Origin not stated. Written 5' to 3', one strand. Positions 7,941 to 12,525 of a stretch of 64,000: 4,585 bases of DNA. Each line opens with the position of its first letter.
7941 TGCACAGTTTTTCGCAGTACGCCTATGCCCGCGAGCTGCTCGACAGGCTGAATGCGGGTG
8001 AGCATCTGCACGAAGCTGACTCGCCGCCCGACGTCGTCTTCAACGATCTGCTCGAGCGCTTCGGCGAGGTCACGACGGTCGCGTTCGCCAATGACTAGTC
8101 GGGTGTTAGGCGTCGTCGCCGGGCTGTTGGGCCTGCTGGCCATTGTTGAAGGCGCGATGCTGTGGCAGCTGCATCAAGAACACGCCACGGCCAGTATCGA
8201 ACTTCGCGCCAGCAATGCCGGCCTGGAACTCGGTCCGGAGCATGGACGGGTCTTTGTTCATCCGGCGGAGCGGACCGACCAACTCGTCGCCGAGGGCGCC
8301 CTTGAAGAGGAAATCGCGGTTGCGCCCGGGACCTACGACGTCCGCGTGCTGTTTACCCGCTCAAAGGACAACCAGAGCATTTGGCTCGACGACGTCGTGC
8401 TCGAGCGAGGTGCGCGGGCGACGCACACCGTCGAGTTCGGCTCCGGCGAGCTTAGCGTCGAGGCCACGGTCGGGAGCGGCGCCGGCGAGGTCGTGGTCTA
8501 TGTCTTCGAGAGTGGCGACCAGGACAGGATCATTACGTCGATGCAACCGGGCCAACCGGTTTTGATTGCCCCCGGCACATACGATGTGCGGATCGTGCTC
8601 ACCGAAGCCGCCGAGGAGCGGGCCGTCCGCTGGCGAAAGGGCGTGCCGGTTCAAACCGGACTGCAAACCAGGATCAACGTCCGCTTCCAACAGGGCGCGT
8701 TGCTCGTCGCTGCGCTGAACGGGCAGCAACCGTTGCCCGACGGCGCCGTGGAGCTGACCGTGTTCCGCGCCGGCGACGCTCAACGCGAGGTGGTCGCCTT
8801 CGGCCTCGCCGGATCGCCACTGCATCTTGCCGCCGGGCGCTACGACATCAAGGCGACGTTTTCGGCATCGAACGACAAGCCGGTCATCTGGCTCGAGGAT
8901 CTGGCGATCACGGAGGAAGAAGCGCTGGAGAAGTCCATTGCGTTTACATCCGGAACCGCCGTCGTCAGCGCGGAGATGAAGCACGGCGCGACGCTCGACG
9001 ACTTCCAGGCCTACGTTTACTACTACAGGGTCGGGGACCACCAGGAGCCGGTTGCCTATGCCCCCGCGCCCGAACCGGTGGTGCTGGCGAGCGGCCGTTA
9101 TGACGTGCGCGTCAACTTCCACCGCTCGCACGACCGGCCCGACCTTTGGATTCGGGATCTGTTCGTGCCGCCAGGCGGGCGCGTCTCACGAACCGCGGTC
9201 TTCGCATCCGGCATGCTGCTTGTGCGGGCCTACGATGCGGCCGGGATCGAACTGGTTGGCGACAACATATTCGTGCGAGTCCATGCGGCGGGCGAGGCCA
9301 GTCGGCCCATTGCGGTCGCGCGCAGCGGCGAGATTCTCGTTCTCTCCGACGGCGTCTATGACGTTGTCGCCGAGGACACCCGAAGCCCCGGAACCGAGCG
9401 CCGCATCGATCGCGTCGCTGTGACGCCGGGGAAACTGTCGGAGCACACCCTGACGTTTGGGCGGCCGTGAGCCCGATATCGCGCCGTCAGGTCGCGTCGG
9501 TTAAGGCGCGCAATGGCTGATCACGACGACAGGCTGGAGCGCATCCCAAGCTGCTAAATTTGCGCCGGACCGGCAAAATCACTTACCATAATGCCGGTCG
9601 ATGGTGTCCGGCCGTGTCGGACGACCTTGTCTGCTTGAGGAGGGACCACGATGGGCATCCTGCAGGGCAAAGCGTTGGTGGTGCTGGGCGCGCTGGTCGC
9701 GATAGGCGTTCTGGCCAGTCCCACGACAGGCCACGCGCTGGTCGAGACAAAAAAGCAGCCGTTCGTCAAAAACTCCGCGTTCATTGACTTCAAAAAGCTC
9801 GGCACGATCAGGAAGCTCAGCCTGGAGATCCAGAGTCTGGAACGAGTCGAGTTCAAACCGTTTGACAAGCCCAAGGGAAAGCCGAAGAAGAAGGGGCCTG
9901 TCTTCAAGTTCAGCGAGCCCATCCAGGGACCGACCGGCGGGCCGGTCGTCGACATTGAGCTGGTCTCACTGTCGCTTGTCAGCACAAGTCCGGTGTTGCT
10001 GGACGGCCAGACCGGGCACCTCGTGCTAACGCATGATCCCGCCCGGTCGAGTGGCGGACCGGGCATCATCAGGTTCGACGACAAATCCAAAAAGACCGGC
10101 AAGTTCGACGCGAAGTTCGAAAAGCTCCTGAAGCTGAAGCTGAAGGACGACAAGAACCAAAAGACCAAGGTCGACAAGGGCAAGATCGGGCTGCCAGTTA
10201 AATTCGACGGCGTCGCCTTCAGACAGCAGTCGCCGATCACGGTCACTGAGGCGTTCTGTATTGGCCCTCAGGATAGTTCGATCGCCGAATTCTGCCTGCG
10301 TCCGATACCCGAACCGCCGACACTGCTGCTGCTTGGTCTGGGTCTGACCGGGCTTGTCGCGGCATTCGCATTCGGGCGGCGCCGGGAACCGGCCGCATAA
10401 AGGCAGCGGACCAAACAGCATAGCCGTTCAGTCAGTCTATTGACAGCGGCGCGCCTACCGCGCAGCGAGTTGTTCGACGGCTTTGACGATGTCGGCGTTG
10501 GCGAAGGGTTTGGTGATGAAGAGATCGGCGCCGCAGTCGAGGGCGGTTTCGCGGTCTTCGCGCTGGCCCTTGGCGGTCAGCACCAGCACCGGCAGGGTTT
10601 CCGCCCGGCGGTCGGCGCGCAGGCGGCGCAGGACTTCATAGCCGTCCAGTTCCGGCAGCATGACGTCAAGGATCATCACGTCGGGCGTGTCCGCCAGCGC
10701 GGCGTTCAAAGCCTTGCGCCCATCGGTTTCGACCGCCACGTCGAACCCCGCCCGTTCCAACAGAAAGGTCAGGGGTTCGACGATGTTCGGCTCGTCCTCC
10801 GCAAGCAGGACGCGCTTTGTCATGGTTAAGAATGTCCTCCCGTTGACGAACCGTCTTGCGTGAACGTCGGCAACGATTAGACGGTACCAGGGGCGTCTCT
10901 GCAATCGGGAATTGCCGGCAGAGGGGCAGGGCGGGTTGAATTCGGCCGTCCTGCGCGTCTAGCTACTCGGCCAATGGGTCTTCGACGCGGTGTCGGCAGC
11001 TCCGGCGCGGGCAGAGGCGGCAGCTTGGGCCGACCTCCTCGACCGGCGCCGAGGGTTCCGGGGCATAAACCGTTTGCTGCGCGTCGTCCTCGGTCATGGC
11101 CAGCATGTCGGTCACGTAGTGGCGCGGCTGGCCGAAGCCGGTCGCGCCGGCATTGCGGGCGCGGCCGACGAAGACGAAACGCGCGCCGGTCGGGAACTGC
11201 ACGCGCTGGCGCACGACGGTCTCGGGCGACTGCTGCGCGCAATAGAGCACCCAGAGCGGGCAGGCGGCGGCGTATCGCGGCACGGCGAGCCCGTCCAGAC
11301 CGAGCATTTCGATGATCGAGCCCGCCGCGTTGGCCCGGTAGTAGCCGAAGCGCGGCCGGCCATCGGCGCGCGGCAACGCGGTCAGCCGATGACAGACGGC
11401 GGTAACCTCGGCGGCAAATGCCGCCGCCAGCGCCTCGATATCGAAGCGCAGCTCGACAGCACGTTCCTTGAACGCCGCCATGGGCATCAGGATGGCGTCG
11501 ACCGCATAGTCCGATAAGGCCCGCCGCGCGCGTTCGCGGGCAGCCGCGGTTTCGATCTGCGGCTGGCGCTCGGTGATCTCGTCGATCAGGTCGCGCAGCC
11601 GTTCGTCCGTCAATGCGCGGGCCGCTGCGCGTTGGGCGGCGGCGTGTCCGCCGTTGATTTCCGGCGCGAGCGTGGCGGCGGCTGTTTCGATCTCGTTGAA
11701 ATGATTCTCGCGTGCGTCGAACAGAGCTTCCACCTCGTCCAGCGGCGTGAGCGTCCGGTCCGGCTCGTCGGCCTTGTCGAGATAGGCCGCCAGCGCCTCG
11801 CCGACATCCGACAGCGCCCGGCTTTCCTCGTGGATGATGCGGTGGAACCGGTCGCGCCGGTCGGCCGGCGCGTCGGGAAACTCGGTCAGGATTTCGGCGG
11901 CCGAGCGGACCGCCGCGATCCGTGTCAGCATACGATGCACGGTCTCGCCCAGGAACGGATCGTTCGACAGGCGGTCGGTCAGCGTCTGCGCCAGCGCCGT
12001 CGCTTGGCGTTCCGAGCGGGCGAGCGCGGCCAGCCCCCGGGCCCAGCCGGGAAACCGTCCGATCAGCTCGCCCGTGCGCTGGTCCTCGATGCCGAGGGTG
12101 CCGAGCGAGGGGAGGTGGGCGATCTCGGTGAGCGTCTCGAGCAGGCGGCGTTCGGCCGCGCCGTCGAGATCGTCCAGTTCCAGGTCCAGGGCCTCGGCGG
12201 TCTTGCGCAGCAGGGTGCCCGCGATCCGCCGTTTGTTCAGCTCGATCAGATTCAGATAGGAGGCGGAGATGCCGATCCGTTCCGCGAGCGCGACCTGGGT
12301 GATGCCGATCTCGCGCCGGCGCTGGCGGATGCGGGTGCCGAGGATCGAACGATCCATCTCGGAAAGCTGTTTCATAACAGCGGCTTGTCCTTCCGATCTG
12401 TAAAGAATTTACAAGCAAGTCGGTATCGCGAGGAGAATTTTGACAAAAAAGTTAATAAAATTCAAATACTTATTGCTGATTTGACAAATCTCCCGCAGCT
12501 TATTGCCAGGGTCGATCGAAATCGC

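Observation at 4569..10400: Secreted cluster: dihaem cytochrome, nine-haem cytochrome c fused to a 500-aa TPR domain, five-repeat membrane-anchored protein and a PEP-CTERM protein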

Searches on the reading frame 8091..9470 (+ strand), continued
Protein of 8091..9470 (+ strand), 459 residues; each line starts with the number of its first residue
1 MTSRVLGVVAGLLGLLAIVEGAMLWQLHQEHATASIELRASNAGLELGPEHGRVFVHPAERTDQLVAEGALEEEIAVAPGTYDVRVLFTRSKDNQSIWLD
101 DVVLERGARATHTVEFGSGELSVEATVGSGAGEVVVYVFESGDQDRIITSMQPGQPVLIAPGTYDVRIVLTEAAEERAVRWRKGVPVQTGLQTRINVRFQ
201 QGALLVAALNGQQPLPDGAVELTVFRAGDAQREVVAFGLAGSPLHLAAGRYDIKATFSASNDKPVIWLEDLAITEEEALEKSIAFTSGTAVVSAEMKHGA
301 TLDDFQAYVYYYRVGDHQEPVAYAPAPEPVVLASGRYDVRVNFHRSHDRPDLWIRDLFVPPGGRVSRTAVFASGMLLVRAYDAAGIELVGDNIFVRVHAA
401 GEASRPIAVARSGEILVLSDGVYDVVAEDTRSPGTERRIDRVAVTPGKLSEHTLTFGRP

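Call 105: search_protein_families(library=ncbifam, proteins=[L018:3324-3974:+, L018:9433-10269:-, L008:18753-19535:+], max_evalue=0.01)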
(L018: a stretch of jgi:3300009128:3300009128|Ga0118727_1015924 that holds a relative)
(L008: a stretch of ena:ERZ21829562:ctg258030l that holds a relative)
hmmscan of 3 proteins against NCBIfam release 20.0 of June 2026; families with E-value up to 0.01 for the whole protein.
L018:3324-3974:+ (216 aa): 5 families
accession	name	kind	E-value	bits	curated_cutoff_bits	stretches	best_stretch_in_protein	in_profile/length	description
NF033554.9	floc_PepA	equivalog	0.00014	21.7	80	1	177-205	231-261/261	flocculation-associated PEP-CTERM protein PepA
NF038120.1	PEP_CTERM_QFxxD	subfamily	0.0006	19.7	80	1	176-203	188-215/215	NF038120 family PEP-CTERM protein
NF041538.1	PEP_EDSA_1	subfamily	0.0012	18.6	100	1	178-204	280-307/307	EDSAP-1 family PEP-CTERM protein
NF038129.1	PEP_NF038129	equivalog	0.0013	18.6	65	1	177-204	167-193/194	NF038129 family PEP-CTERM protein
NF038125.1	PEP_CTERM_THxN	subfamily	0.0039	16.8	85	1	178-204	219-246/246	THxN family PEP-CTERM protein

L018:9433-10269:- (278 aa): 2 families
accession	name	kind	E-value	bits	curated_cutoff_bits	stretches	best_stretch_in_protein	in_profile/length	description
TIGR04174.1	IPTL_CTERM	subfamily_domain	0.00074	19.8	20.5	1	236-261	1-26/27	IPTL-CTERM sorting domain-containing protein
NF033207.2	midcut_by_XrtH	subfamily_domain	0.0037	17.3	45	1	232-272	33-72/175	midcut-by-XrtH protein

L008:18753-19535:+ (260 aa): 11 families
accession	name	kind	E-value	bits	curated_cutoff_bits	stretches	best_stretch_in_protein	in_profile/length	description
NF033554.9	floc_PepA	equivalog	2e-08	34.4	80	1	130-251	139-259/261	flocculation-associated PEP-CTERM protein PepA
TIGR03370.1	VPLPA-CTERM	domain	1e-05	25.4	25.35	1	229-251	1-23/25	VPLPA-CTERM sorting domain-containing protein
NF041538.1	PEP_EDSA_1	subfamily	8.1e-05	22.4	100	1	225-251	279-306/307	EDSAP-1 family PEP-CTERM protein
TIGR02595.1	PEP_CTERM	domain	0.00013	22.5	16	1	229-251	1-22/24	PEP-CTERM sorting domain-containing protein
NF041927.1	Xrt_dep_XDP1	equivalog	0.00018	21.6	125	1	227-251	217-241/242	exosortase-dependent surface protein XDP1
NF038125.1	PEP_CTERM_THxN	subfamily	0.0003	20.4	85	1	227-251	222-245/246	THxN family PEP-CTERM protein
NF038124.1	PEP_CTERM_TLD_A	exception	0.00074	19.2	100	1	224-251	206-233/235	PEP_CTERM-anchored TLD domain-containing protein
NF038120.1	PEP_CTERM_QFxxD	subfamily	0.0011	18.9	80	1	226-251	190-215/215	NF038120 family PEP-CTERM protein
NF038129.1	PEP_NF038129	equivalog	0.0037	17.1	65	1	205-251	144-193/194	NF038129 family PEP-CTERM protein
NF038118.1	PEP_CTERM_CCXG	equivalog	0.004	16.9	90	1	227-251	174-198/199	CCXG family PEP-CTERM protein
NF038126.1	PEP_CTERM_FxDxF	subfamily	0.0069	16.6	50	1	225-250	138-165/165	FxDxF family PEP-CTERM protein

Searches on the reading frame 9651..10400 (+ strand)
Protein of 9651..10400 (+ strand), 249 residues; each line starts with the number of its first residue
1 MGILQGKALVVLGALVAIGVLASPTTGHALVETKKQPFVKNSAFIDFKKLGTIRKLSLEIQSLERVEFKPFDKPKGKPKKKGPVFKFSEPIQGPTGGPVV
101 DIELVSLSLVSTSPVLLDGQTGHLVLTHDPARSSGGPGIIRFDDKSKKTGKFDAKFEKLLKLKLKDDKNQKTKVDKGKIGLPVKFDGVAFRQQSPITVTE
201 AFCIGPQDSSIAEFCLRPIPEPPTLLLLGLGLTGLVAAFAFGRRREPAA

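Call 7: search_protein_families(library=pfam, proteins=[window:9651-10400:+], max_evalue=0.1)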
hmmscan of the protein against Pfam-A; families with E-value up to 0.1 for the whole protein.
window:9651-10400:+ (249 aa): 1 family
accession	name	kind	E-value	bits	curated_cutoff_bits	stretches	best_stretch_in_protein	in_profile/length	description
PF07589.16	PEP-CTERM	-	0.00017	22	20.7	1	218-244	1-24/24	PEP-CTERM motif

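Call 8: search_protein_families(library=ncbifam, proteins=[window:9651-10400:+], max_evalue=0.1)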
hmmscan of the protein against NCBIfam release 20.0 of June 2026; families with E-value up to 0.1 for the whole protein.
window:9651-10400:+ (249 aa): 8 families
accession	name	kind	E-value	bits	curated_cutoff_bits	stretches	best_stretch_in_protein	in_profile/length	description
NF033554.9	floc_PepA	equivalog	7.4e-05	22.7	80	1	207-238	227-256/261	flocculation-associated PEP-CTERM protein PepA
NF041538.1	PEP_EDSA_1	subfamily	0.00035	20.3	100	1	217-245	283-307/307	EDSAP-1 family PEP-CTERM protein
NF038125.1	PEP_CTERM_THxN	subfamily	0.00035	20.2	85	1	219-238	223-242/246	THxN family PEP-CTERM protein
TIGR02595.1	PEP_CTERM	domain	0.00084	20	16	1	219-245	1-22/24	PEP-CTERM sorting domain-containing protein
NF038129.1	PEP_NF038129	equivalog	0.0032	17.3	65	1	213-238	167-190/194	NF038129 family PEP-CTERM protein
NF038120.1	PEP_CTERM_QFxxD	subfamily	0.035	14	80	1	216-238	190-212/215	NF038120 family PEP-CTERM protein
NF038126.1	PEP_CTERM_FxDxF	subfamily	0.04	14.1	50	1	216-237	139-162/165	FxDxF family PEP-CTERM protein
NF038119.1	PEP_CTERM_MHFG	equivalog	0.042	14.1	100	1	170-237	187-254/260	MHFG family PEP-CTERM protein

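Call 48: find_encoding_contigs(protein=window:9651-10400:+, flank=10000, max_places=3)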
Protein window:9651-10400:+ (249 aa): no gene with exactly this product is on record in the collection.

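Call 98: search_solved_structures(query=window:9651-10400:+, max_evalue=10)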
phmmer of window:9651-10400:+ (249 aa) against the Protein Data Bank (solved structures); distinct sequences matched with E-value up to 10: 1.
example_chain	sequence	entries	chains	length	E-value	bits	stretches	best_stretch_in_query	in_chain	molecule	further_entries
2exu_A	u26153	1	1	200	0.45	13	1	144-227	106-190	Transcription initiation protein SPT4/SPT5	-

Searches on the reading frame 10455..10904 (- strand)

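Call 10: search_protein_families(library=pfam, proteins=[window:10455-10904:-], max_evalue=0.001)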
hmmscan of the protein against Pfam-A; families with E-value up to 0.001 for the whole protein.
window:10455-10904:- (149 aa): 2 families
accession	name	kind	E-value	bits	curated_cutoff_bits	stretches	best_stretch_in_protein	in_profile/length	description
PF00072.30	Response_reg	-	1.9e-28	99.3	30.2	1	32-144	1-111/111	Response regulator receiver domain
PF23198.2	PDE8A_N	-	0.0006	20.2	29.6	1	32-122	13-104/147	PDE8A-like, N-terminal domain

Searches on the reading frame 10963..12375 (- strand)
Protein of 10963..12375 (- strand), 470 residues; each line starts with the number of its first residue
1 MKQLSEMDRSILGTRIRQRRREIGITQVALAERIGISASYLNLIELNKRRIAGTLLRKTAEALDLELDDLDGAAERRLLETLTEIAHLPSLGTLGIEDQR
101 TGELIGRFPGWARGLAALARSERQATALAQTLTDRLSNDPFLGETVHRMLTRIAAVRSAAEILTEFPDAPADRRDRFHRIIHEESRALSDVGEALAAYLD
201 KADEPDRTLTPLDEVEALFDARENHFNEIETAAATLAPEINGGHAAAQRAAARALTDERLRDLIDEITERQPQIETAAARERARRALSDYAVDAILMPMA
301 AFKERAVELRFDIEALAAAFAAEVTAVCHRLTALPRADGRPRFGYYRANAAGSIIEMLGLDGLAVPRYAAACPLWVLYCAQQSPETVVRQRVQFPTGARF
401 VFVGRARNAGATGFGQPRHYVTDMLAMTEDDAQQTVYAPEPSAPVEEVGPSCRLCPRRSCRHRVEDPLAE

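Call 10: search_protein_families(library=pfam, proteins=[window:10963-12375:-], max_evalue=0.001)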
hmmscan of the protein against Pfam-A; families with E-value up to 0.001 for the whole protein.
window:10963-12375:- (470 aa): 5 families
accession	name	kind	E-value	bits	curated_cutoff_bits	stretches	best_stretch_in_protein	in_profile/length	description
PF09856.14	ScfRs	-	1.2e-21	77.6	24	1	343-468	12-141/157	Short-chain fatty acyl coenzyme A regulator, C-terminal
PF01381.28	HTH_3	-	4.1e-11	43.2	23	1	16-70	1-55/55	Helix-turn-helix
PF13560.12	HTH_31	-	1e-06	29.4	27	1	12-70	2-61/64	Helix-turn-helix domain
PF12844.13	HTH_19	-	3.4e-06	27.3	30.2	1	13-67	1-55/64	Helix-turn-helix domain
PF06114.19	Peptidase_M78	-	0.00034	20.8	22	1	267-332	62-123/123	IrrE N-terminal-like domain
